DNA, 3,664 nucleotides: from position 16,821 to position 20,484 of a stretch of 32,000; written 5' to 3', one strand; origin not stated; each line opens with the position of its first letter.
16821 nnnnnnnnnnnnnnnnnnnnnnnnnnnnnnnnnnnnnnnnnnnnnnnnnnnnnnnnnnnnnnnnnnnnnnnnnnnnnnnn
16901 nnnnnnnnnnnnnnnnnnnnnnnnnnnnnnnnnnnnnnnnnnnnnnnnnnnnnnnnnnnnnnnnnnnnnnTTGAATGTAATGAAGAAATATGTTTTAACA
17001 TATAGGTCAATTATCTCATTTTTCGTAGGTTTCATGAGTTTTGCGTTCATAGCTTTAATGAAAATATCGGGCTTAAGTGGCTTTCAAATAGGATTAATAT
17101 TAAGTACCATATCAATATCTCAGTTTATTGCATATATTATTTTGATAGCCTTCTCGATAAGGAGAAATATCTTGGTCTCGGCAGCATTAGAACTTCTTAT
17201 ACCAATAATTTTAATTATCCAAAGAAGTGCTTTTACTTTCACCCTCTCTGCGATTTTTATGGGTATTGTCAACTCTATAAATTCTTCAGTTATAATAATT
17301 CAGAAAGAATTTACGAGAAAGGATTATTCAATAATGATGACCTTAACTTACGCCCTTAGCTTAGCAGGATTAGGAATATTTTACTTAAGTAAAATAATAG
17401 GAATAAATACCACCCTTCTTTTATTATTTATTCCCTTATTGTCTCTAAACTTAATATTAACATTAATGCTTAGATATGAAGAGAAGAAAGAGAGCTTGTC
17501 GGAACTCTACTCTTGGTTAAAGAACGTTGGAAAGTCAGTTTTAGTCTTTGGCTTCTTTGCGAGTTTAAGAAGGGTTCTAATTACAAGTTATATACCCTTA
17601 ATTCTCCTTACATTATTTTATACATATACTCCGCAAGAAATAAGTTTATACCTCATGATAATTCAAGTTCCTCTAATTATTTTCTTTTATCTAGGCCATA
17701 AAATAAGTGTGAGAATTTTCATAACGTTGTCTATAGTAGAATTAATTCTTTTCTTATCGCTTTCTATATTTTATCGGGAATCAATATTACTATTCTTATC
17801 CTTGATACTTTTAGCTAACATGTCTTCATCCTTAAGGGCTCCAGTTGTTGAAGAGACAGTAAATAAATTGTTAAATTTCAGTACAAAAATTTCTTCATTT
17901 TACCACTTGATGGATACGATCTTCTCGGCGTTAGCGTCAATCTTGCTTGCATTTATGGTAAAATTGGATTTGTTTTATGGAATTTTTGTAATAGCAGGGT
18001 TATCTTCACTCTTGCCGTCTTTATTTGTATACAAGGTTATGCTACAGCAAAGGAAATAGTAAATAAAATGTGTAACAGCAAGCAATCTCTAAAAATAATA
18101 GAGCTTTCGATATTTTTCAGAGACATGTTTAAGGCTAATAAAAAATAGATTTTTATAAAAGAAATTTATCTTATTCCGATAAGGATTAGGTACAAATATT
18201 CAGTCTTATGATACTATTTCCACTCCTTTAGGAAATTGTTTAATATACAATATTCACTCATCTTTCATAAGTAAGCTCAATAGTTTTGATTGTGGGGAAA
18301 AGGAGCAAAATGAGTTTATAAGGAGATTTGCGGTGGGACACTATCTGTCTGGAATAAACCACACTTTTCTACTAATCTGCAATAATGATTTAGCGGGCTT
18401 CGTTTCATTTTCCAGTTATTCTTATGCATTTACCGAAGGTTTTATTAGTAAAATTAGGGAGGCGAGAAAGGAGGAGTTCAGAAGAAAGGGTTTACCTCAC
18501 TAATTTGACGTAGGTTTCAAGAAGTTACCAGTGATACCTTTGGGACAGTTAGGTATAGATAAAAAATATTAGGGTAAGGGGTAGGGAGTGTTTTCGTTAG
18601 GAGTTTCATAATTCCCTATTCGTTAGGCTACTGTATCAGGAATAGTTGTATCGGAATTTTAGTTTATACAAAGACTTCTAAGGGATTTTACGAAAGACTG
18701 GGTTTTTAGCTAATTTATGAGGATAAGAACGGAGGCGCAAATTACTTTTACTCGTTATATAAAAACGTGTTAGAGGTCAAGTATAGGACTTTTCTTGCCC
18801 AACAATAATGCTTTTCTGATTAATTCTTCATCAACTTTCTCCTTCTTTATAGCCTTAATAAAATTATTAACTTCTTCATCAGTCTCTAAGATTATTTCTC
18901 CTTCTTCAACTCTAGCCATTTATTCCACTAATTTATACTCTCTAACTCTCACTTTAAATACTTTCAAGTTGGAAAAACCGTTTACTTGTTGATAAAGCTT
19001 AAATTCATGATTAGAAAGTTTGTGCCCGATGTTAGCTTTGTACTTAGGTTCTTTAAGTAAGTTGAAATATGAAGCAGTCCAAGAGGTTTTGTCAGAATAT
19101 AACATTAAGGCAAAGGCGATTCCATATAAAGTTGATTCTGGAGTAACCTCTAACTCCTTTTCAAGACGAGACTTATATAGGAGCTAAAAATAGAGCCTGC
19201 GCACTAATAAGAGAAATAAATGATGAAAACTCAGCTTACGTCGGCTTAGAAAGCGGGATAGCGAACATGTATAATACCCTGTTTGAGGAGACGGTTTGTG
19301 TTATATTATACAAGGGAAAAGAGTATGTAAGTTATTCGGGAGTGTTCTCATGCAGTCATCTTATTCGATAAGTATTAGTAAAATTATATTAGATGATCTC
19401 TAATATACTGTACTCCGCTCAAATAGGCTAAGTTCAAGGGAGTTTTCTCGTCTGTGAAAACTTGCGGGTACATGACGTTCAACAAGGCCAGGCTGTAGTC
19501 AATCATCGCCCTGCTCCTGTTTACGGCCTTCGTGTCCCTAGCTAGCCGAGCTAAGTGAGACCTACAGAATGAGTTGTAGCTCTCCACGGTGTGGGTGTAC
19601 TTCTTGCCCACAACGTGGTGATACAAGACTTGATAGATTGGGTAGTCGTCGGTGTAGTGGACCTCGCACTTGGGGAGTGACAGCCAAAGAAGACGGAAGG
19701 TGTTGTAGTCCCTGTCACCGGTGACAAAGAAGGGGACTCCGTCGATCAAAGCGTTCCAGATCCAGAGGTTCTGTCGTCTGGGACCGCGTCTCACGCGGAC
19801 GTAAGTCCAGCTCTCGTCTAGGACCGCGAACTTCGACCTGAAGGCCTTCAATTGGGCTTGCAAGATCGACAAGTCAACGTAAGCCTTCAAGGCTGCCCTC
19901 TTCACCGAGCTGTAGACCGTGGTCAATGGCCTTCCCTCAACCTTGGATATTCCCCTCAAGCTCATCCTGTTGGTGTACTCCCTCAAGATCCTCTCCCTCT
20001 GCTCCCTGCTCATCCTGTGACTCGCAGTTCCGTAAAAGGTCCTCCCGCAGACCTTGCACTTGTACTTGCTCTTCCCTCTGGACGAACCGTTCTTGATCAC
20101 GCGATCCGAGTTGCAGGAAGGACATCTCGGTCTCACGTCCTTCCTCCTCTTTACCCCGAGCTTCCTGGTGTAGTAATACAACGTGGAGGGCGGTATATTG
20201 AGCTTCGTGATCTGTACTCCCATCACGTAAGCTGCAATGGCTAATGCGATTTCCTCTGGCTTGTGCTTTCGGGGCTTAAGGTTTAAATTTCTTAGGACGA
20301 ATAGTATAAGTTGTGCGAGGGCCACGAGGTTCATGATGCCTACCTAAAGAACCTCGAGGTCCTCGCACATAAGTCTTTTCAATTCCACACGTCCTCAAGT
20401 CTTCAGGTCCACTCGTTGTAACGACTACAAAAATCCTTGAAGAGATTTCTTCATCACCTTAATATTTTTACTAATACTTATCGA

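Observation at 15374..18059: Orphan QueC-like PP-loop enzyme in a three-gene operon with an unknown 286-aa protein and a polytopic membrane protein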

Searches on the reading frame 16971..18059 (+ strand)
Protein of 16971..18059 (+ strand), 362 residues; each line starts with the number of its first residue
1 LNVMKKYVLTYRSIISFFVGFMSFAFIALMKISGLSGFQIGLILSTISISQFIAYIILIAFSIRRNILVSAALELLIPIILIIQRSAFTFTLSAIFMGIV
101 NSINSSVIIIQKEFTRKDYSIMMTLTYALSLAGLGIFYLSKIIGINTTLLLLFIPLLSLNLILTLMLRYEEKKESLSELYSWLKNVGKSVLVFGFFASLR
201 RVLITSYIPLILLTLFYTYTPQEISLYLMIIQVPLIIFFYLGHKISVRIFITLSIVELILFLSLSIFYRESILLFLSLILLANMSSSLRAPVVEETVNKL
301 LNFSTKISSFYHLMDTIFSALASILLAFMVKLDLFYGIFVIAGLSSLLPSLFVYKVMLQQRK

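Call 4: search_protein_families(library=pfam, proteins=[window:16971-18059:+], max_evalue=0.1)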
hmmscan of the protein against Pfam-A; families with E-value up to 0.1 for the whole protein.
window:16971-18059:+ (362 aa): 0 families

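Call 5: search_protein_families(library=ncbifam, proteins=[window:16971-18059:+], max_evalue=0.1)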
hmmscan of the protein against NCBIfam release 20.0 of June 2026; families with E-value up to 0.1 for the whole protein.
window:16971-18059:+ (362 aa): 0 families

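Call 6: search_protein_families(library=padloc, proteins=[window:16971-18059:+], max_evalue=0.1)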
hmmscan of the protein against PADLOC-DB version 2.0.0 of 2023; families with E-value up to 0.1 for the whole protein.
window:16971-18059:+ (362 aa): 1 family
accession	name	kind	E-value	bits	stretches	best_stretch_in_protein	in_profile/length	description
PDLC01325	Cas10_Id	-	0.024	11.1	1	272-325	97-149/795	CAS-I-D; effector_LS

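Call 14: find_homologous_proteins(query=window:16971-18059:+, max_evalue=0.001)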
Query window:16971-18059:+ (362 aa): 17 proteins with E <= 0.001 among 8000 candidates.
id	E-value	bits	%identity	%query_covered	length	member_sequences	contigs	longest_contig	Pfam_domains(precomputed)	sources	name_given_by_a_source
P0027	4.5e-202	689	100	99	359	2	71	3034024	-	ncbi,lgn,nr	ncbi:hypothetical protein [Saccharolobus solfataricus]|nr:hypothetical protein [Saccharolobus solfat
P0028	9.6e-170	582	84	99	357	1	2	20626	-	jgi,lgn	-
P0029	7.8e-169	579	84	99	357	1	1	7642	-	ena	-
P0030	3.2e-168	577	84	99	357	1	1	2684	-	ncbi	ncbi:MAG: hypothetical protein RXQ80_09670 [Sulfolobaceae archaeon]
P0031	6.8e-167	573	83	99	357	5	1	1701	-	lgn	-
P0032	3.4e-166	571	83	99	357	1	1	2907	-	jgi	jgi:hypothetical protein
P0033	3.8e-166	571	83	99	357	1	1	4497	-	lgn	-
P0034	4.0e-166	571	83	99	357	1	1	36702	-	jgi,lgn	jgi:hypothetical protein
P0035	5.8e-166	570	81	99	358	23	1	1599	-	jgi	-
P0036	7.3e-166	570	82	99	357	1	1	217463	-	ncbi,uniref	ncbi:hypothetical protein WIW89_07815 [Stygiolobus sp. CP850M]|uniref:hypothetical protein n=1 Tax=S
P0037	4.7e-165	567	82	99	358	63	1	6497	-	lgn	-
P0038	8.3e-156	537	76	99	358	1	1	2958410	-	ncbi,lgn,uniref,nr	ncbi:hypothetical protein [Stygiolobus caldivivus]|uniref:MFS transporter n=1 Tax=Stygiolobus caldiv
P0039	7.6e-151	520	82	92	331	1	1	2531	-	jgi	jgi:hypothetical protein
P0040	3.8e-111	390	83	66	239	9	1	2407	-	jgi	-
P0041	8.7e-97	343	55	98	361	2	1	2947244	-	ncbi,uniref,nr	ncbi:hypothetical protein [Acidianus brierleyi]|uniref:hypothetical protein n=1 Tax=Acidianus brierl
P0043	4.7e-63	232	43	100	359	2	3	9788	-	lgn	-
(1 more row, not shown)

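Call 30: search_protein_families(library=pfam, alignment_id=A4, max_evalue=10)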
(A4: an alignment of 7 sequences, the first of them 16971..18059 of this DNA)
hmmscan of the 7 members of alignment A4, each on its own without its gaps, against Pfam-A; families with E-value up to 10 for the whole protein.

A. member 1, window:16971-18059:+ (362 aa): 0 families

B. families by the number of members that match (of 7 scanned): 1 family
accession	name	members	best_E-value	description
PF10161.14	DDDD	1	5.7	Putative mitochondrial precursor protein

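Call 34: find_encoding_contigs(protein=P0041, flank=8000, max_places=1)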
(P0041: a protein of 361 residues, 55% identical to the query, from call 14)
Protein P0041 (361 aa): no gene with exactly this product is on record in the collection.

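Call 35: find_encoding_contigs(protein=P0043, flank=8000, max_places=2)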
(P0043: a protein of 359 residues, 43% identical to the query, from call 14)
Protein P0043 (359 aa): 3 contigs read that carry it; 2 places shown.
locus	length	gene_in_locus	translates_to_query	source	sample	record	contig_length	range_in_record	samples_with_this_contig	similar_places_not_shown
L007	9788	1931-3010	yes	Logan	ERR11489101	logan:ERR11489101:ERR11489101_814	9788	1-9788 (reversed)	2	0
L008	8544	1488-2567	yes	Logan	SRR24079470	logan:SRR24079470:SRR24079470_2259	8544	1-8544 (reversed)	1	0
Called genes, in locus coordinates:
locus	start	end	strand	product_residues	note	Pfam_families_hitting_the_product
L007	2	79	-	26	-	?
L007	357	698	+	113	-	-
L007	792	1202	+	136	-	-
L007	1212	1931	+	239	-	PF06508:QueC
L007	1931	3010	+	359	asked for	-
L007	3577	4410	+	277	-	PF13175:AAA_15 (faint), PF00005:ABC_tran, PF02463:SMC_N (faint), PF13173:AAA_14 (faint), PF13304:AAA_21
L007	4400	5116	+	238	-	PF01061:ABC2_membrane, PF12698:ABC2_membrane_3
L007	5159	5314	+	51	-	-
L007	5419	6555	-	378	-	PF07690:MFS_1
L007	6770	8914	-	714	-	PF25210:Kelch_FKB95 (weak), PF01344:Kelch_1 (weak), PF24981:Beta-prop_ATRN-LZTR1, PF13415:Beta-prop_FBX42 (weak), PF24681:Kelch_KLHDC2_KLHL20_DRC7, PF13964:Beta-prop_Calicin, PF01344:Kelch_1 (weak), PF00041:fn3, +2 more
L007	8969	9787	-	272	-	?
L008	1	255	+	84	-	?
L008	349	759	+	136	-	-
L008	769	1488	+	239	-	PF06508:QueC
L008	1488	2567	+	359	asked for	-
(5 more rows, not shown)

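Call 36: find_encoding_contigs(protein=P0034, flank=8000, max_places=1)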
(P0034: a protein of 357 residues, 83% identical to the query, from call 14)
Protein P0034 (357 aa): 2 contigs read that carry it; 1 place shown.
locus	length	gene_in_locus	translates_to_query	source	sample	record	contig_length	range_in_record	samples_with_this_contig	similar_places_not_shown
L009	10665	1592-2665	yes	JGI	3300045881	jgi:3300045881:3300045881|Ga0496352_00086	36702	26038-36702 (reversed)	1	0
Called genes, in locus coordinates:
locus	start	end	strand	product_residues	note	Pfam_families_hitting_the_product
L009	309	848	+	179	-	-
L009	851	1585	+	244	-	PF06508:QueC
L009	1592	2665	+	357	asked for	-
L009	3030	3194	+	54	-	-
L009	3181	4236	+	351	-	PF27229:SSO2105_N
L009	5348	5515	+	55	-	-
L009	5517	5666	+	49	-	-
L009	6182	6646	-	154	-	PF01850:PIN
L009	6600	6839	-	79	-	PF04014:MazE_antitoxin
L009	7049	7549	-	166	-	-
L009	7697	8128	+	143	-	-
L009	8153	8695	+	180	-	-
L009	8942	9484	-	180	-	PF01625:PMSR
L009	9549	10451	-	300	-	-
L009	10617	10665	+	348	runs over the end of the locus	PF08541:ACP_syn_III_C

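Call 100: search_solved_structures(query=A7, max_evalue=10, show_alignments=0)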
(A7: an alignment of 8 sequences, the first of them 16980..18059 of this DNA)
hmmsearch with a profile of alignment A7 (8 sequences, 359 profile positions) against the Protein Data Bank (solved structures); distinct sequences matched with E-value up to 10: 0.

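Call 101: search_protein_families(library=ncbifam, alignment_id=A7, max_evalue=1)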
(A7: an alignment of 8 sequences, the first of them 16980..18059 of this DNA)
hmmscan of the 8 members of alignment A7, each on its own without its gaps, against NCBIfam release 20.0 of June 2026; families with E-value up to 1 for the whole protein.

A. member 1, window:16980-18059:+ (359 aa): 0 families

B. families by the number of members that match (of 8 scanned): 0 families

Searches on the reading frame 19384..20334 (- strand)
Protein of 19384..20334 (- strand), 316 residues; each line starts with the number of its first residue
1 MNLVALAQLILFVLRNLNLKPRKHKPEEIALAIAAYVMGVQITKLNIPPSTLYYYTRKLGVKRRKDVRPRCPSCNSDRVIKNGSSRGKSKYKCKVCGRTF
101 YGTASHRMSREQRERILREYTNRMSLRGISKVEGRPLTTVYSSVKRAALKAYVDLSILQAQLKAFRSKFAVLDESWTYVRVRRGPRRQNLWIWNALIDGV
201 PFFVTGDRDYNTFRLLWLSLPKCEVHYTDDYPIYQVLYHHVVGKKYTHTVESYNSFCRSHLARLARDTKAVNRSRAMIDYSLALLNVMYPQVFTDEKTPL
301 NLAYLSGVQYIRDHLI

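Call 4: search_protein_families(library=pfam, proteins=[window:19384-20334:-], max_evalue=0.1)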
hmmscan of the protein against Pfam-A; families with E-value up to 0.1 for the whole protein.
window:19384-20334:- (316 aa): 12 families
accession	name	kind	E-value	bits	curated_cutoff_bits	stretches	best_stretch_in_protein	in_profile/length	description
PF03400.19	DDE_Tnp_IS1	-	3.3e-11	44.1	24.1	1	171-277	6-116/131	IS1 transposase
PF23451.1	Zn_ribbon_PaaD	-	0.00049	20.1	27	1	63-100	9-49/53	PaaD zinc beta ribbon domain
PF03811.18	Zn_ribbon_InsA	-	0.0022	18.1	26.1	1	70-96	7-34/35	InsA N-terminal domain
PF08281.18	Sigma70_r4_2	-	0.0074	16.4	25.7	1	107-147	10-50/54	Sigma-70, region 4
PF13824.12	zf-Mss51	-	0.014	16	27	1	71-112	2-36/55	Zinc-finger of mitochondrial splicing suppressor 51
PF13384.12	HTH_23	-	0.019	15.2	24.6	0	109-146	3-40/50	Homeodomain-like domain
PF09723.15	Zn_ribbon_8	-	0.025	15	34.4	0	91-109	6-22/41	Zinc ribbon domain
PF10071.14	DUF2310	-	0.036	13.8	25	1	49-96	200-245/255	Zn-ribbon-containing, possibly nucleic-acid-binding protein (DUF2310)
PF13936.12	HTH_38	-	0.052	13.7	27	0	106-146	3-43/44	Helix-turn-helix domain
PF15135.11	UPF0515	-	0.065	13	29.8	1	53-106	119-169/271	Uncharacterised protein UPF0515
PF05129.18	Zn_ribbon_Elf1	-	0.073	13.6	29.8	0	69-101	23-57/79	Transcription elongation factor Elf1 like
PF13842.12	zf-Tnp_2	-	0.096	13.7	24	0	61-96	8-44/60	DDE_Tnp_1-like zinc finger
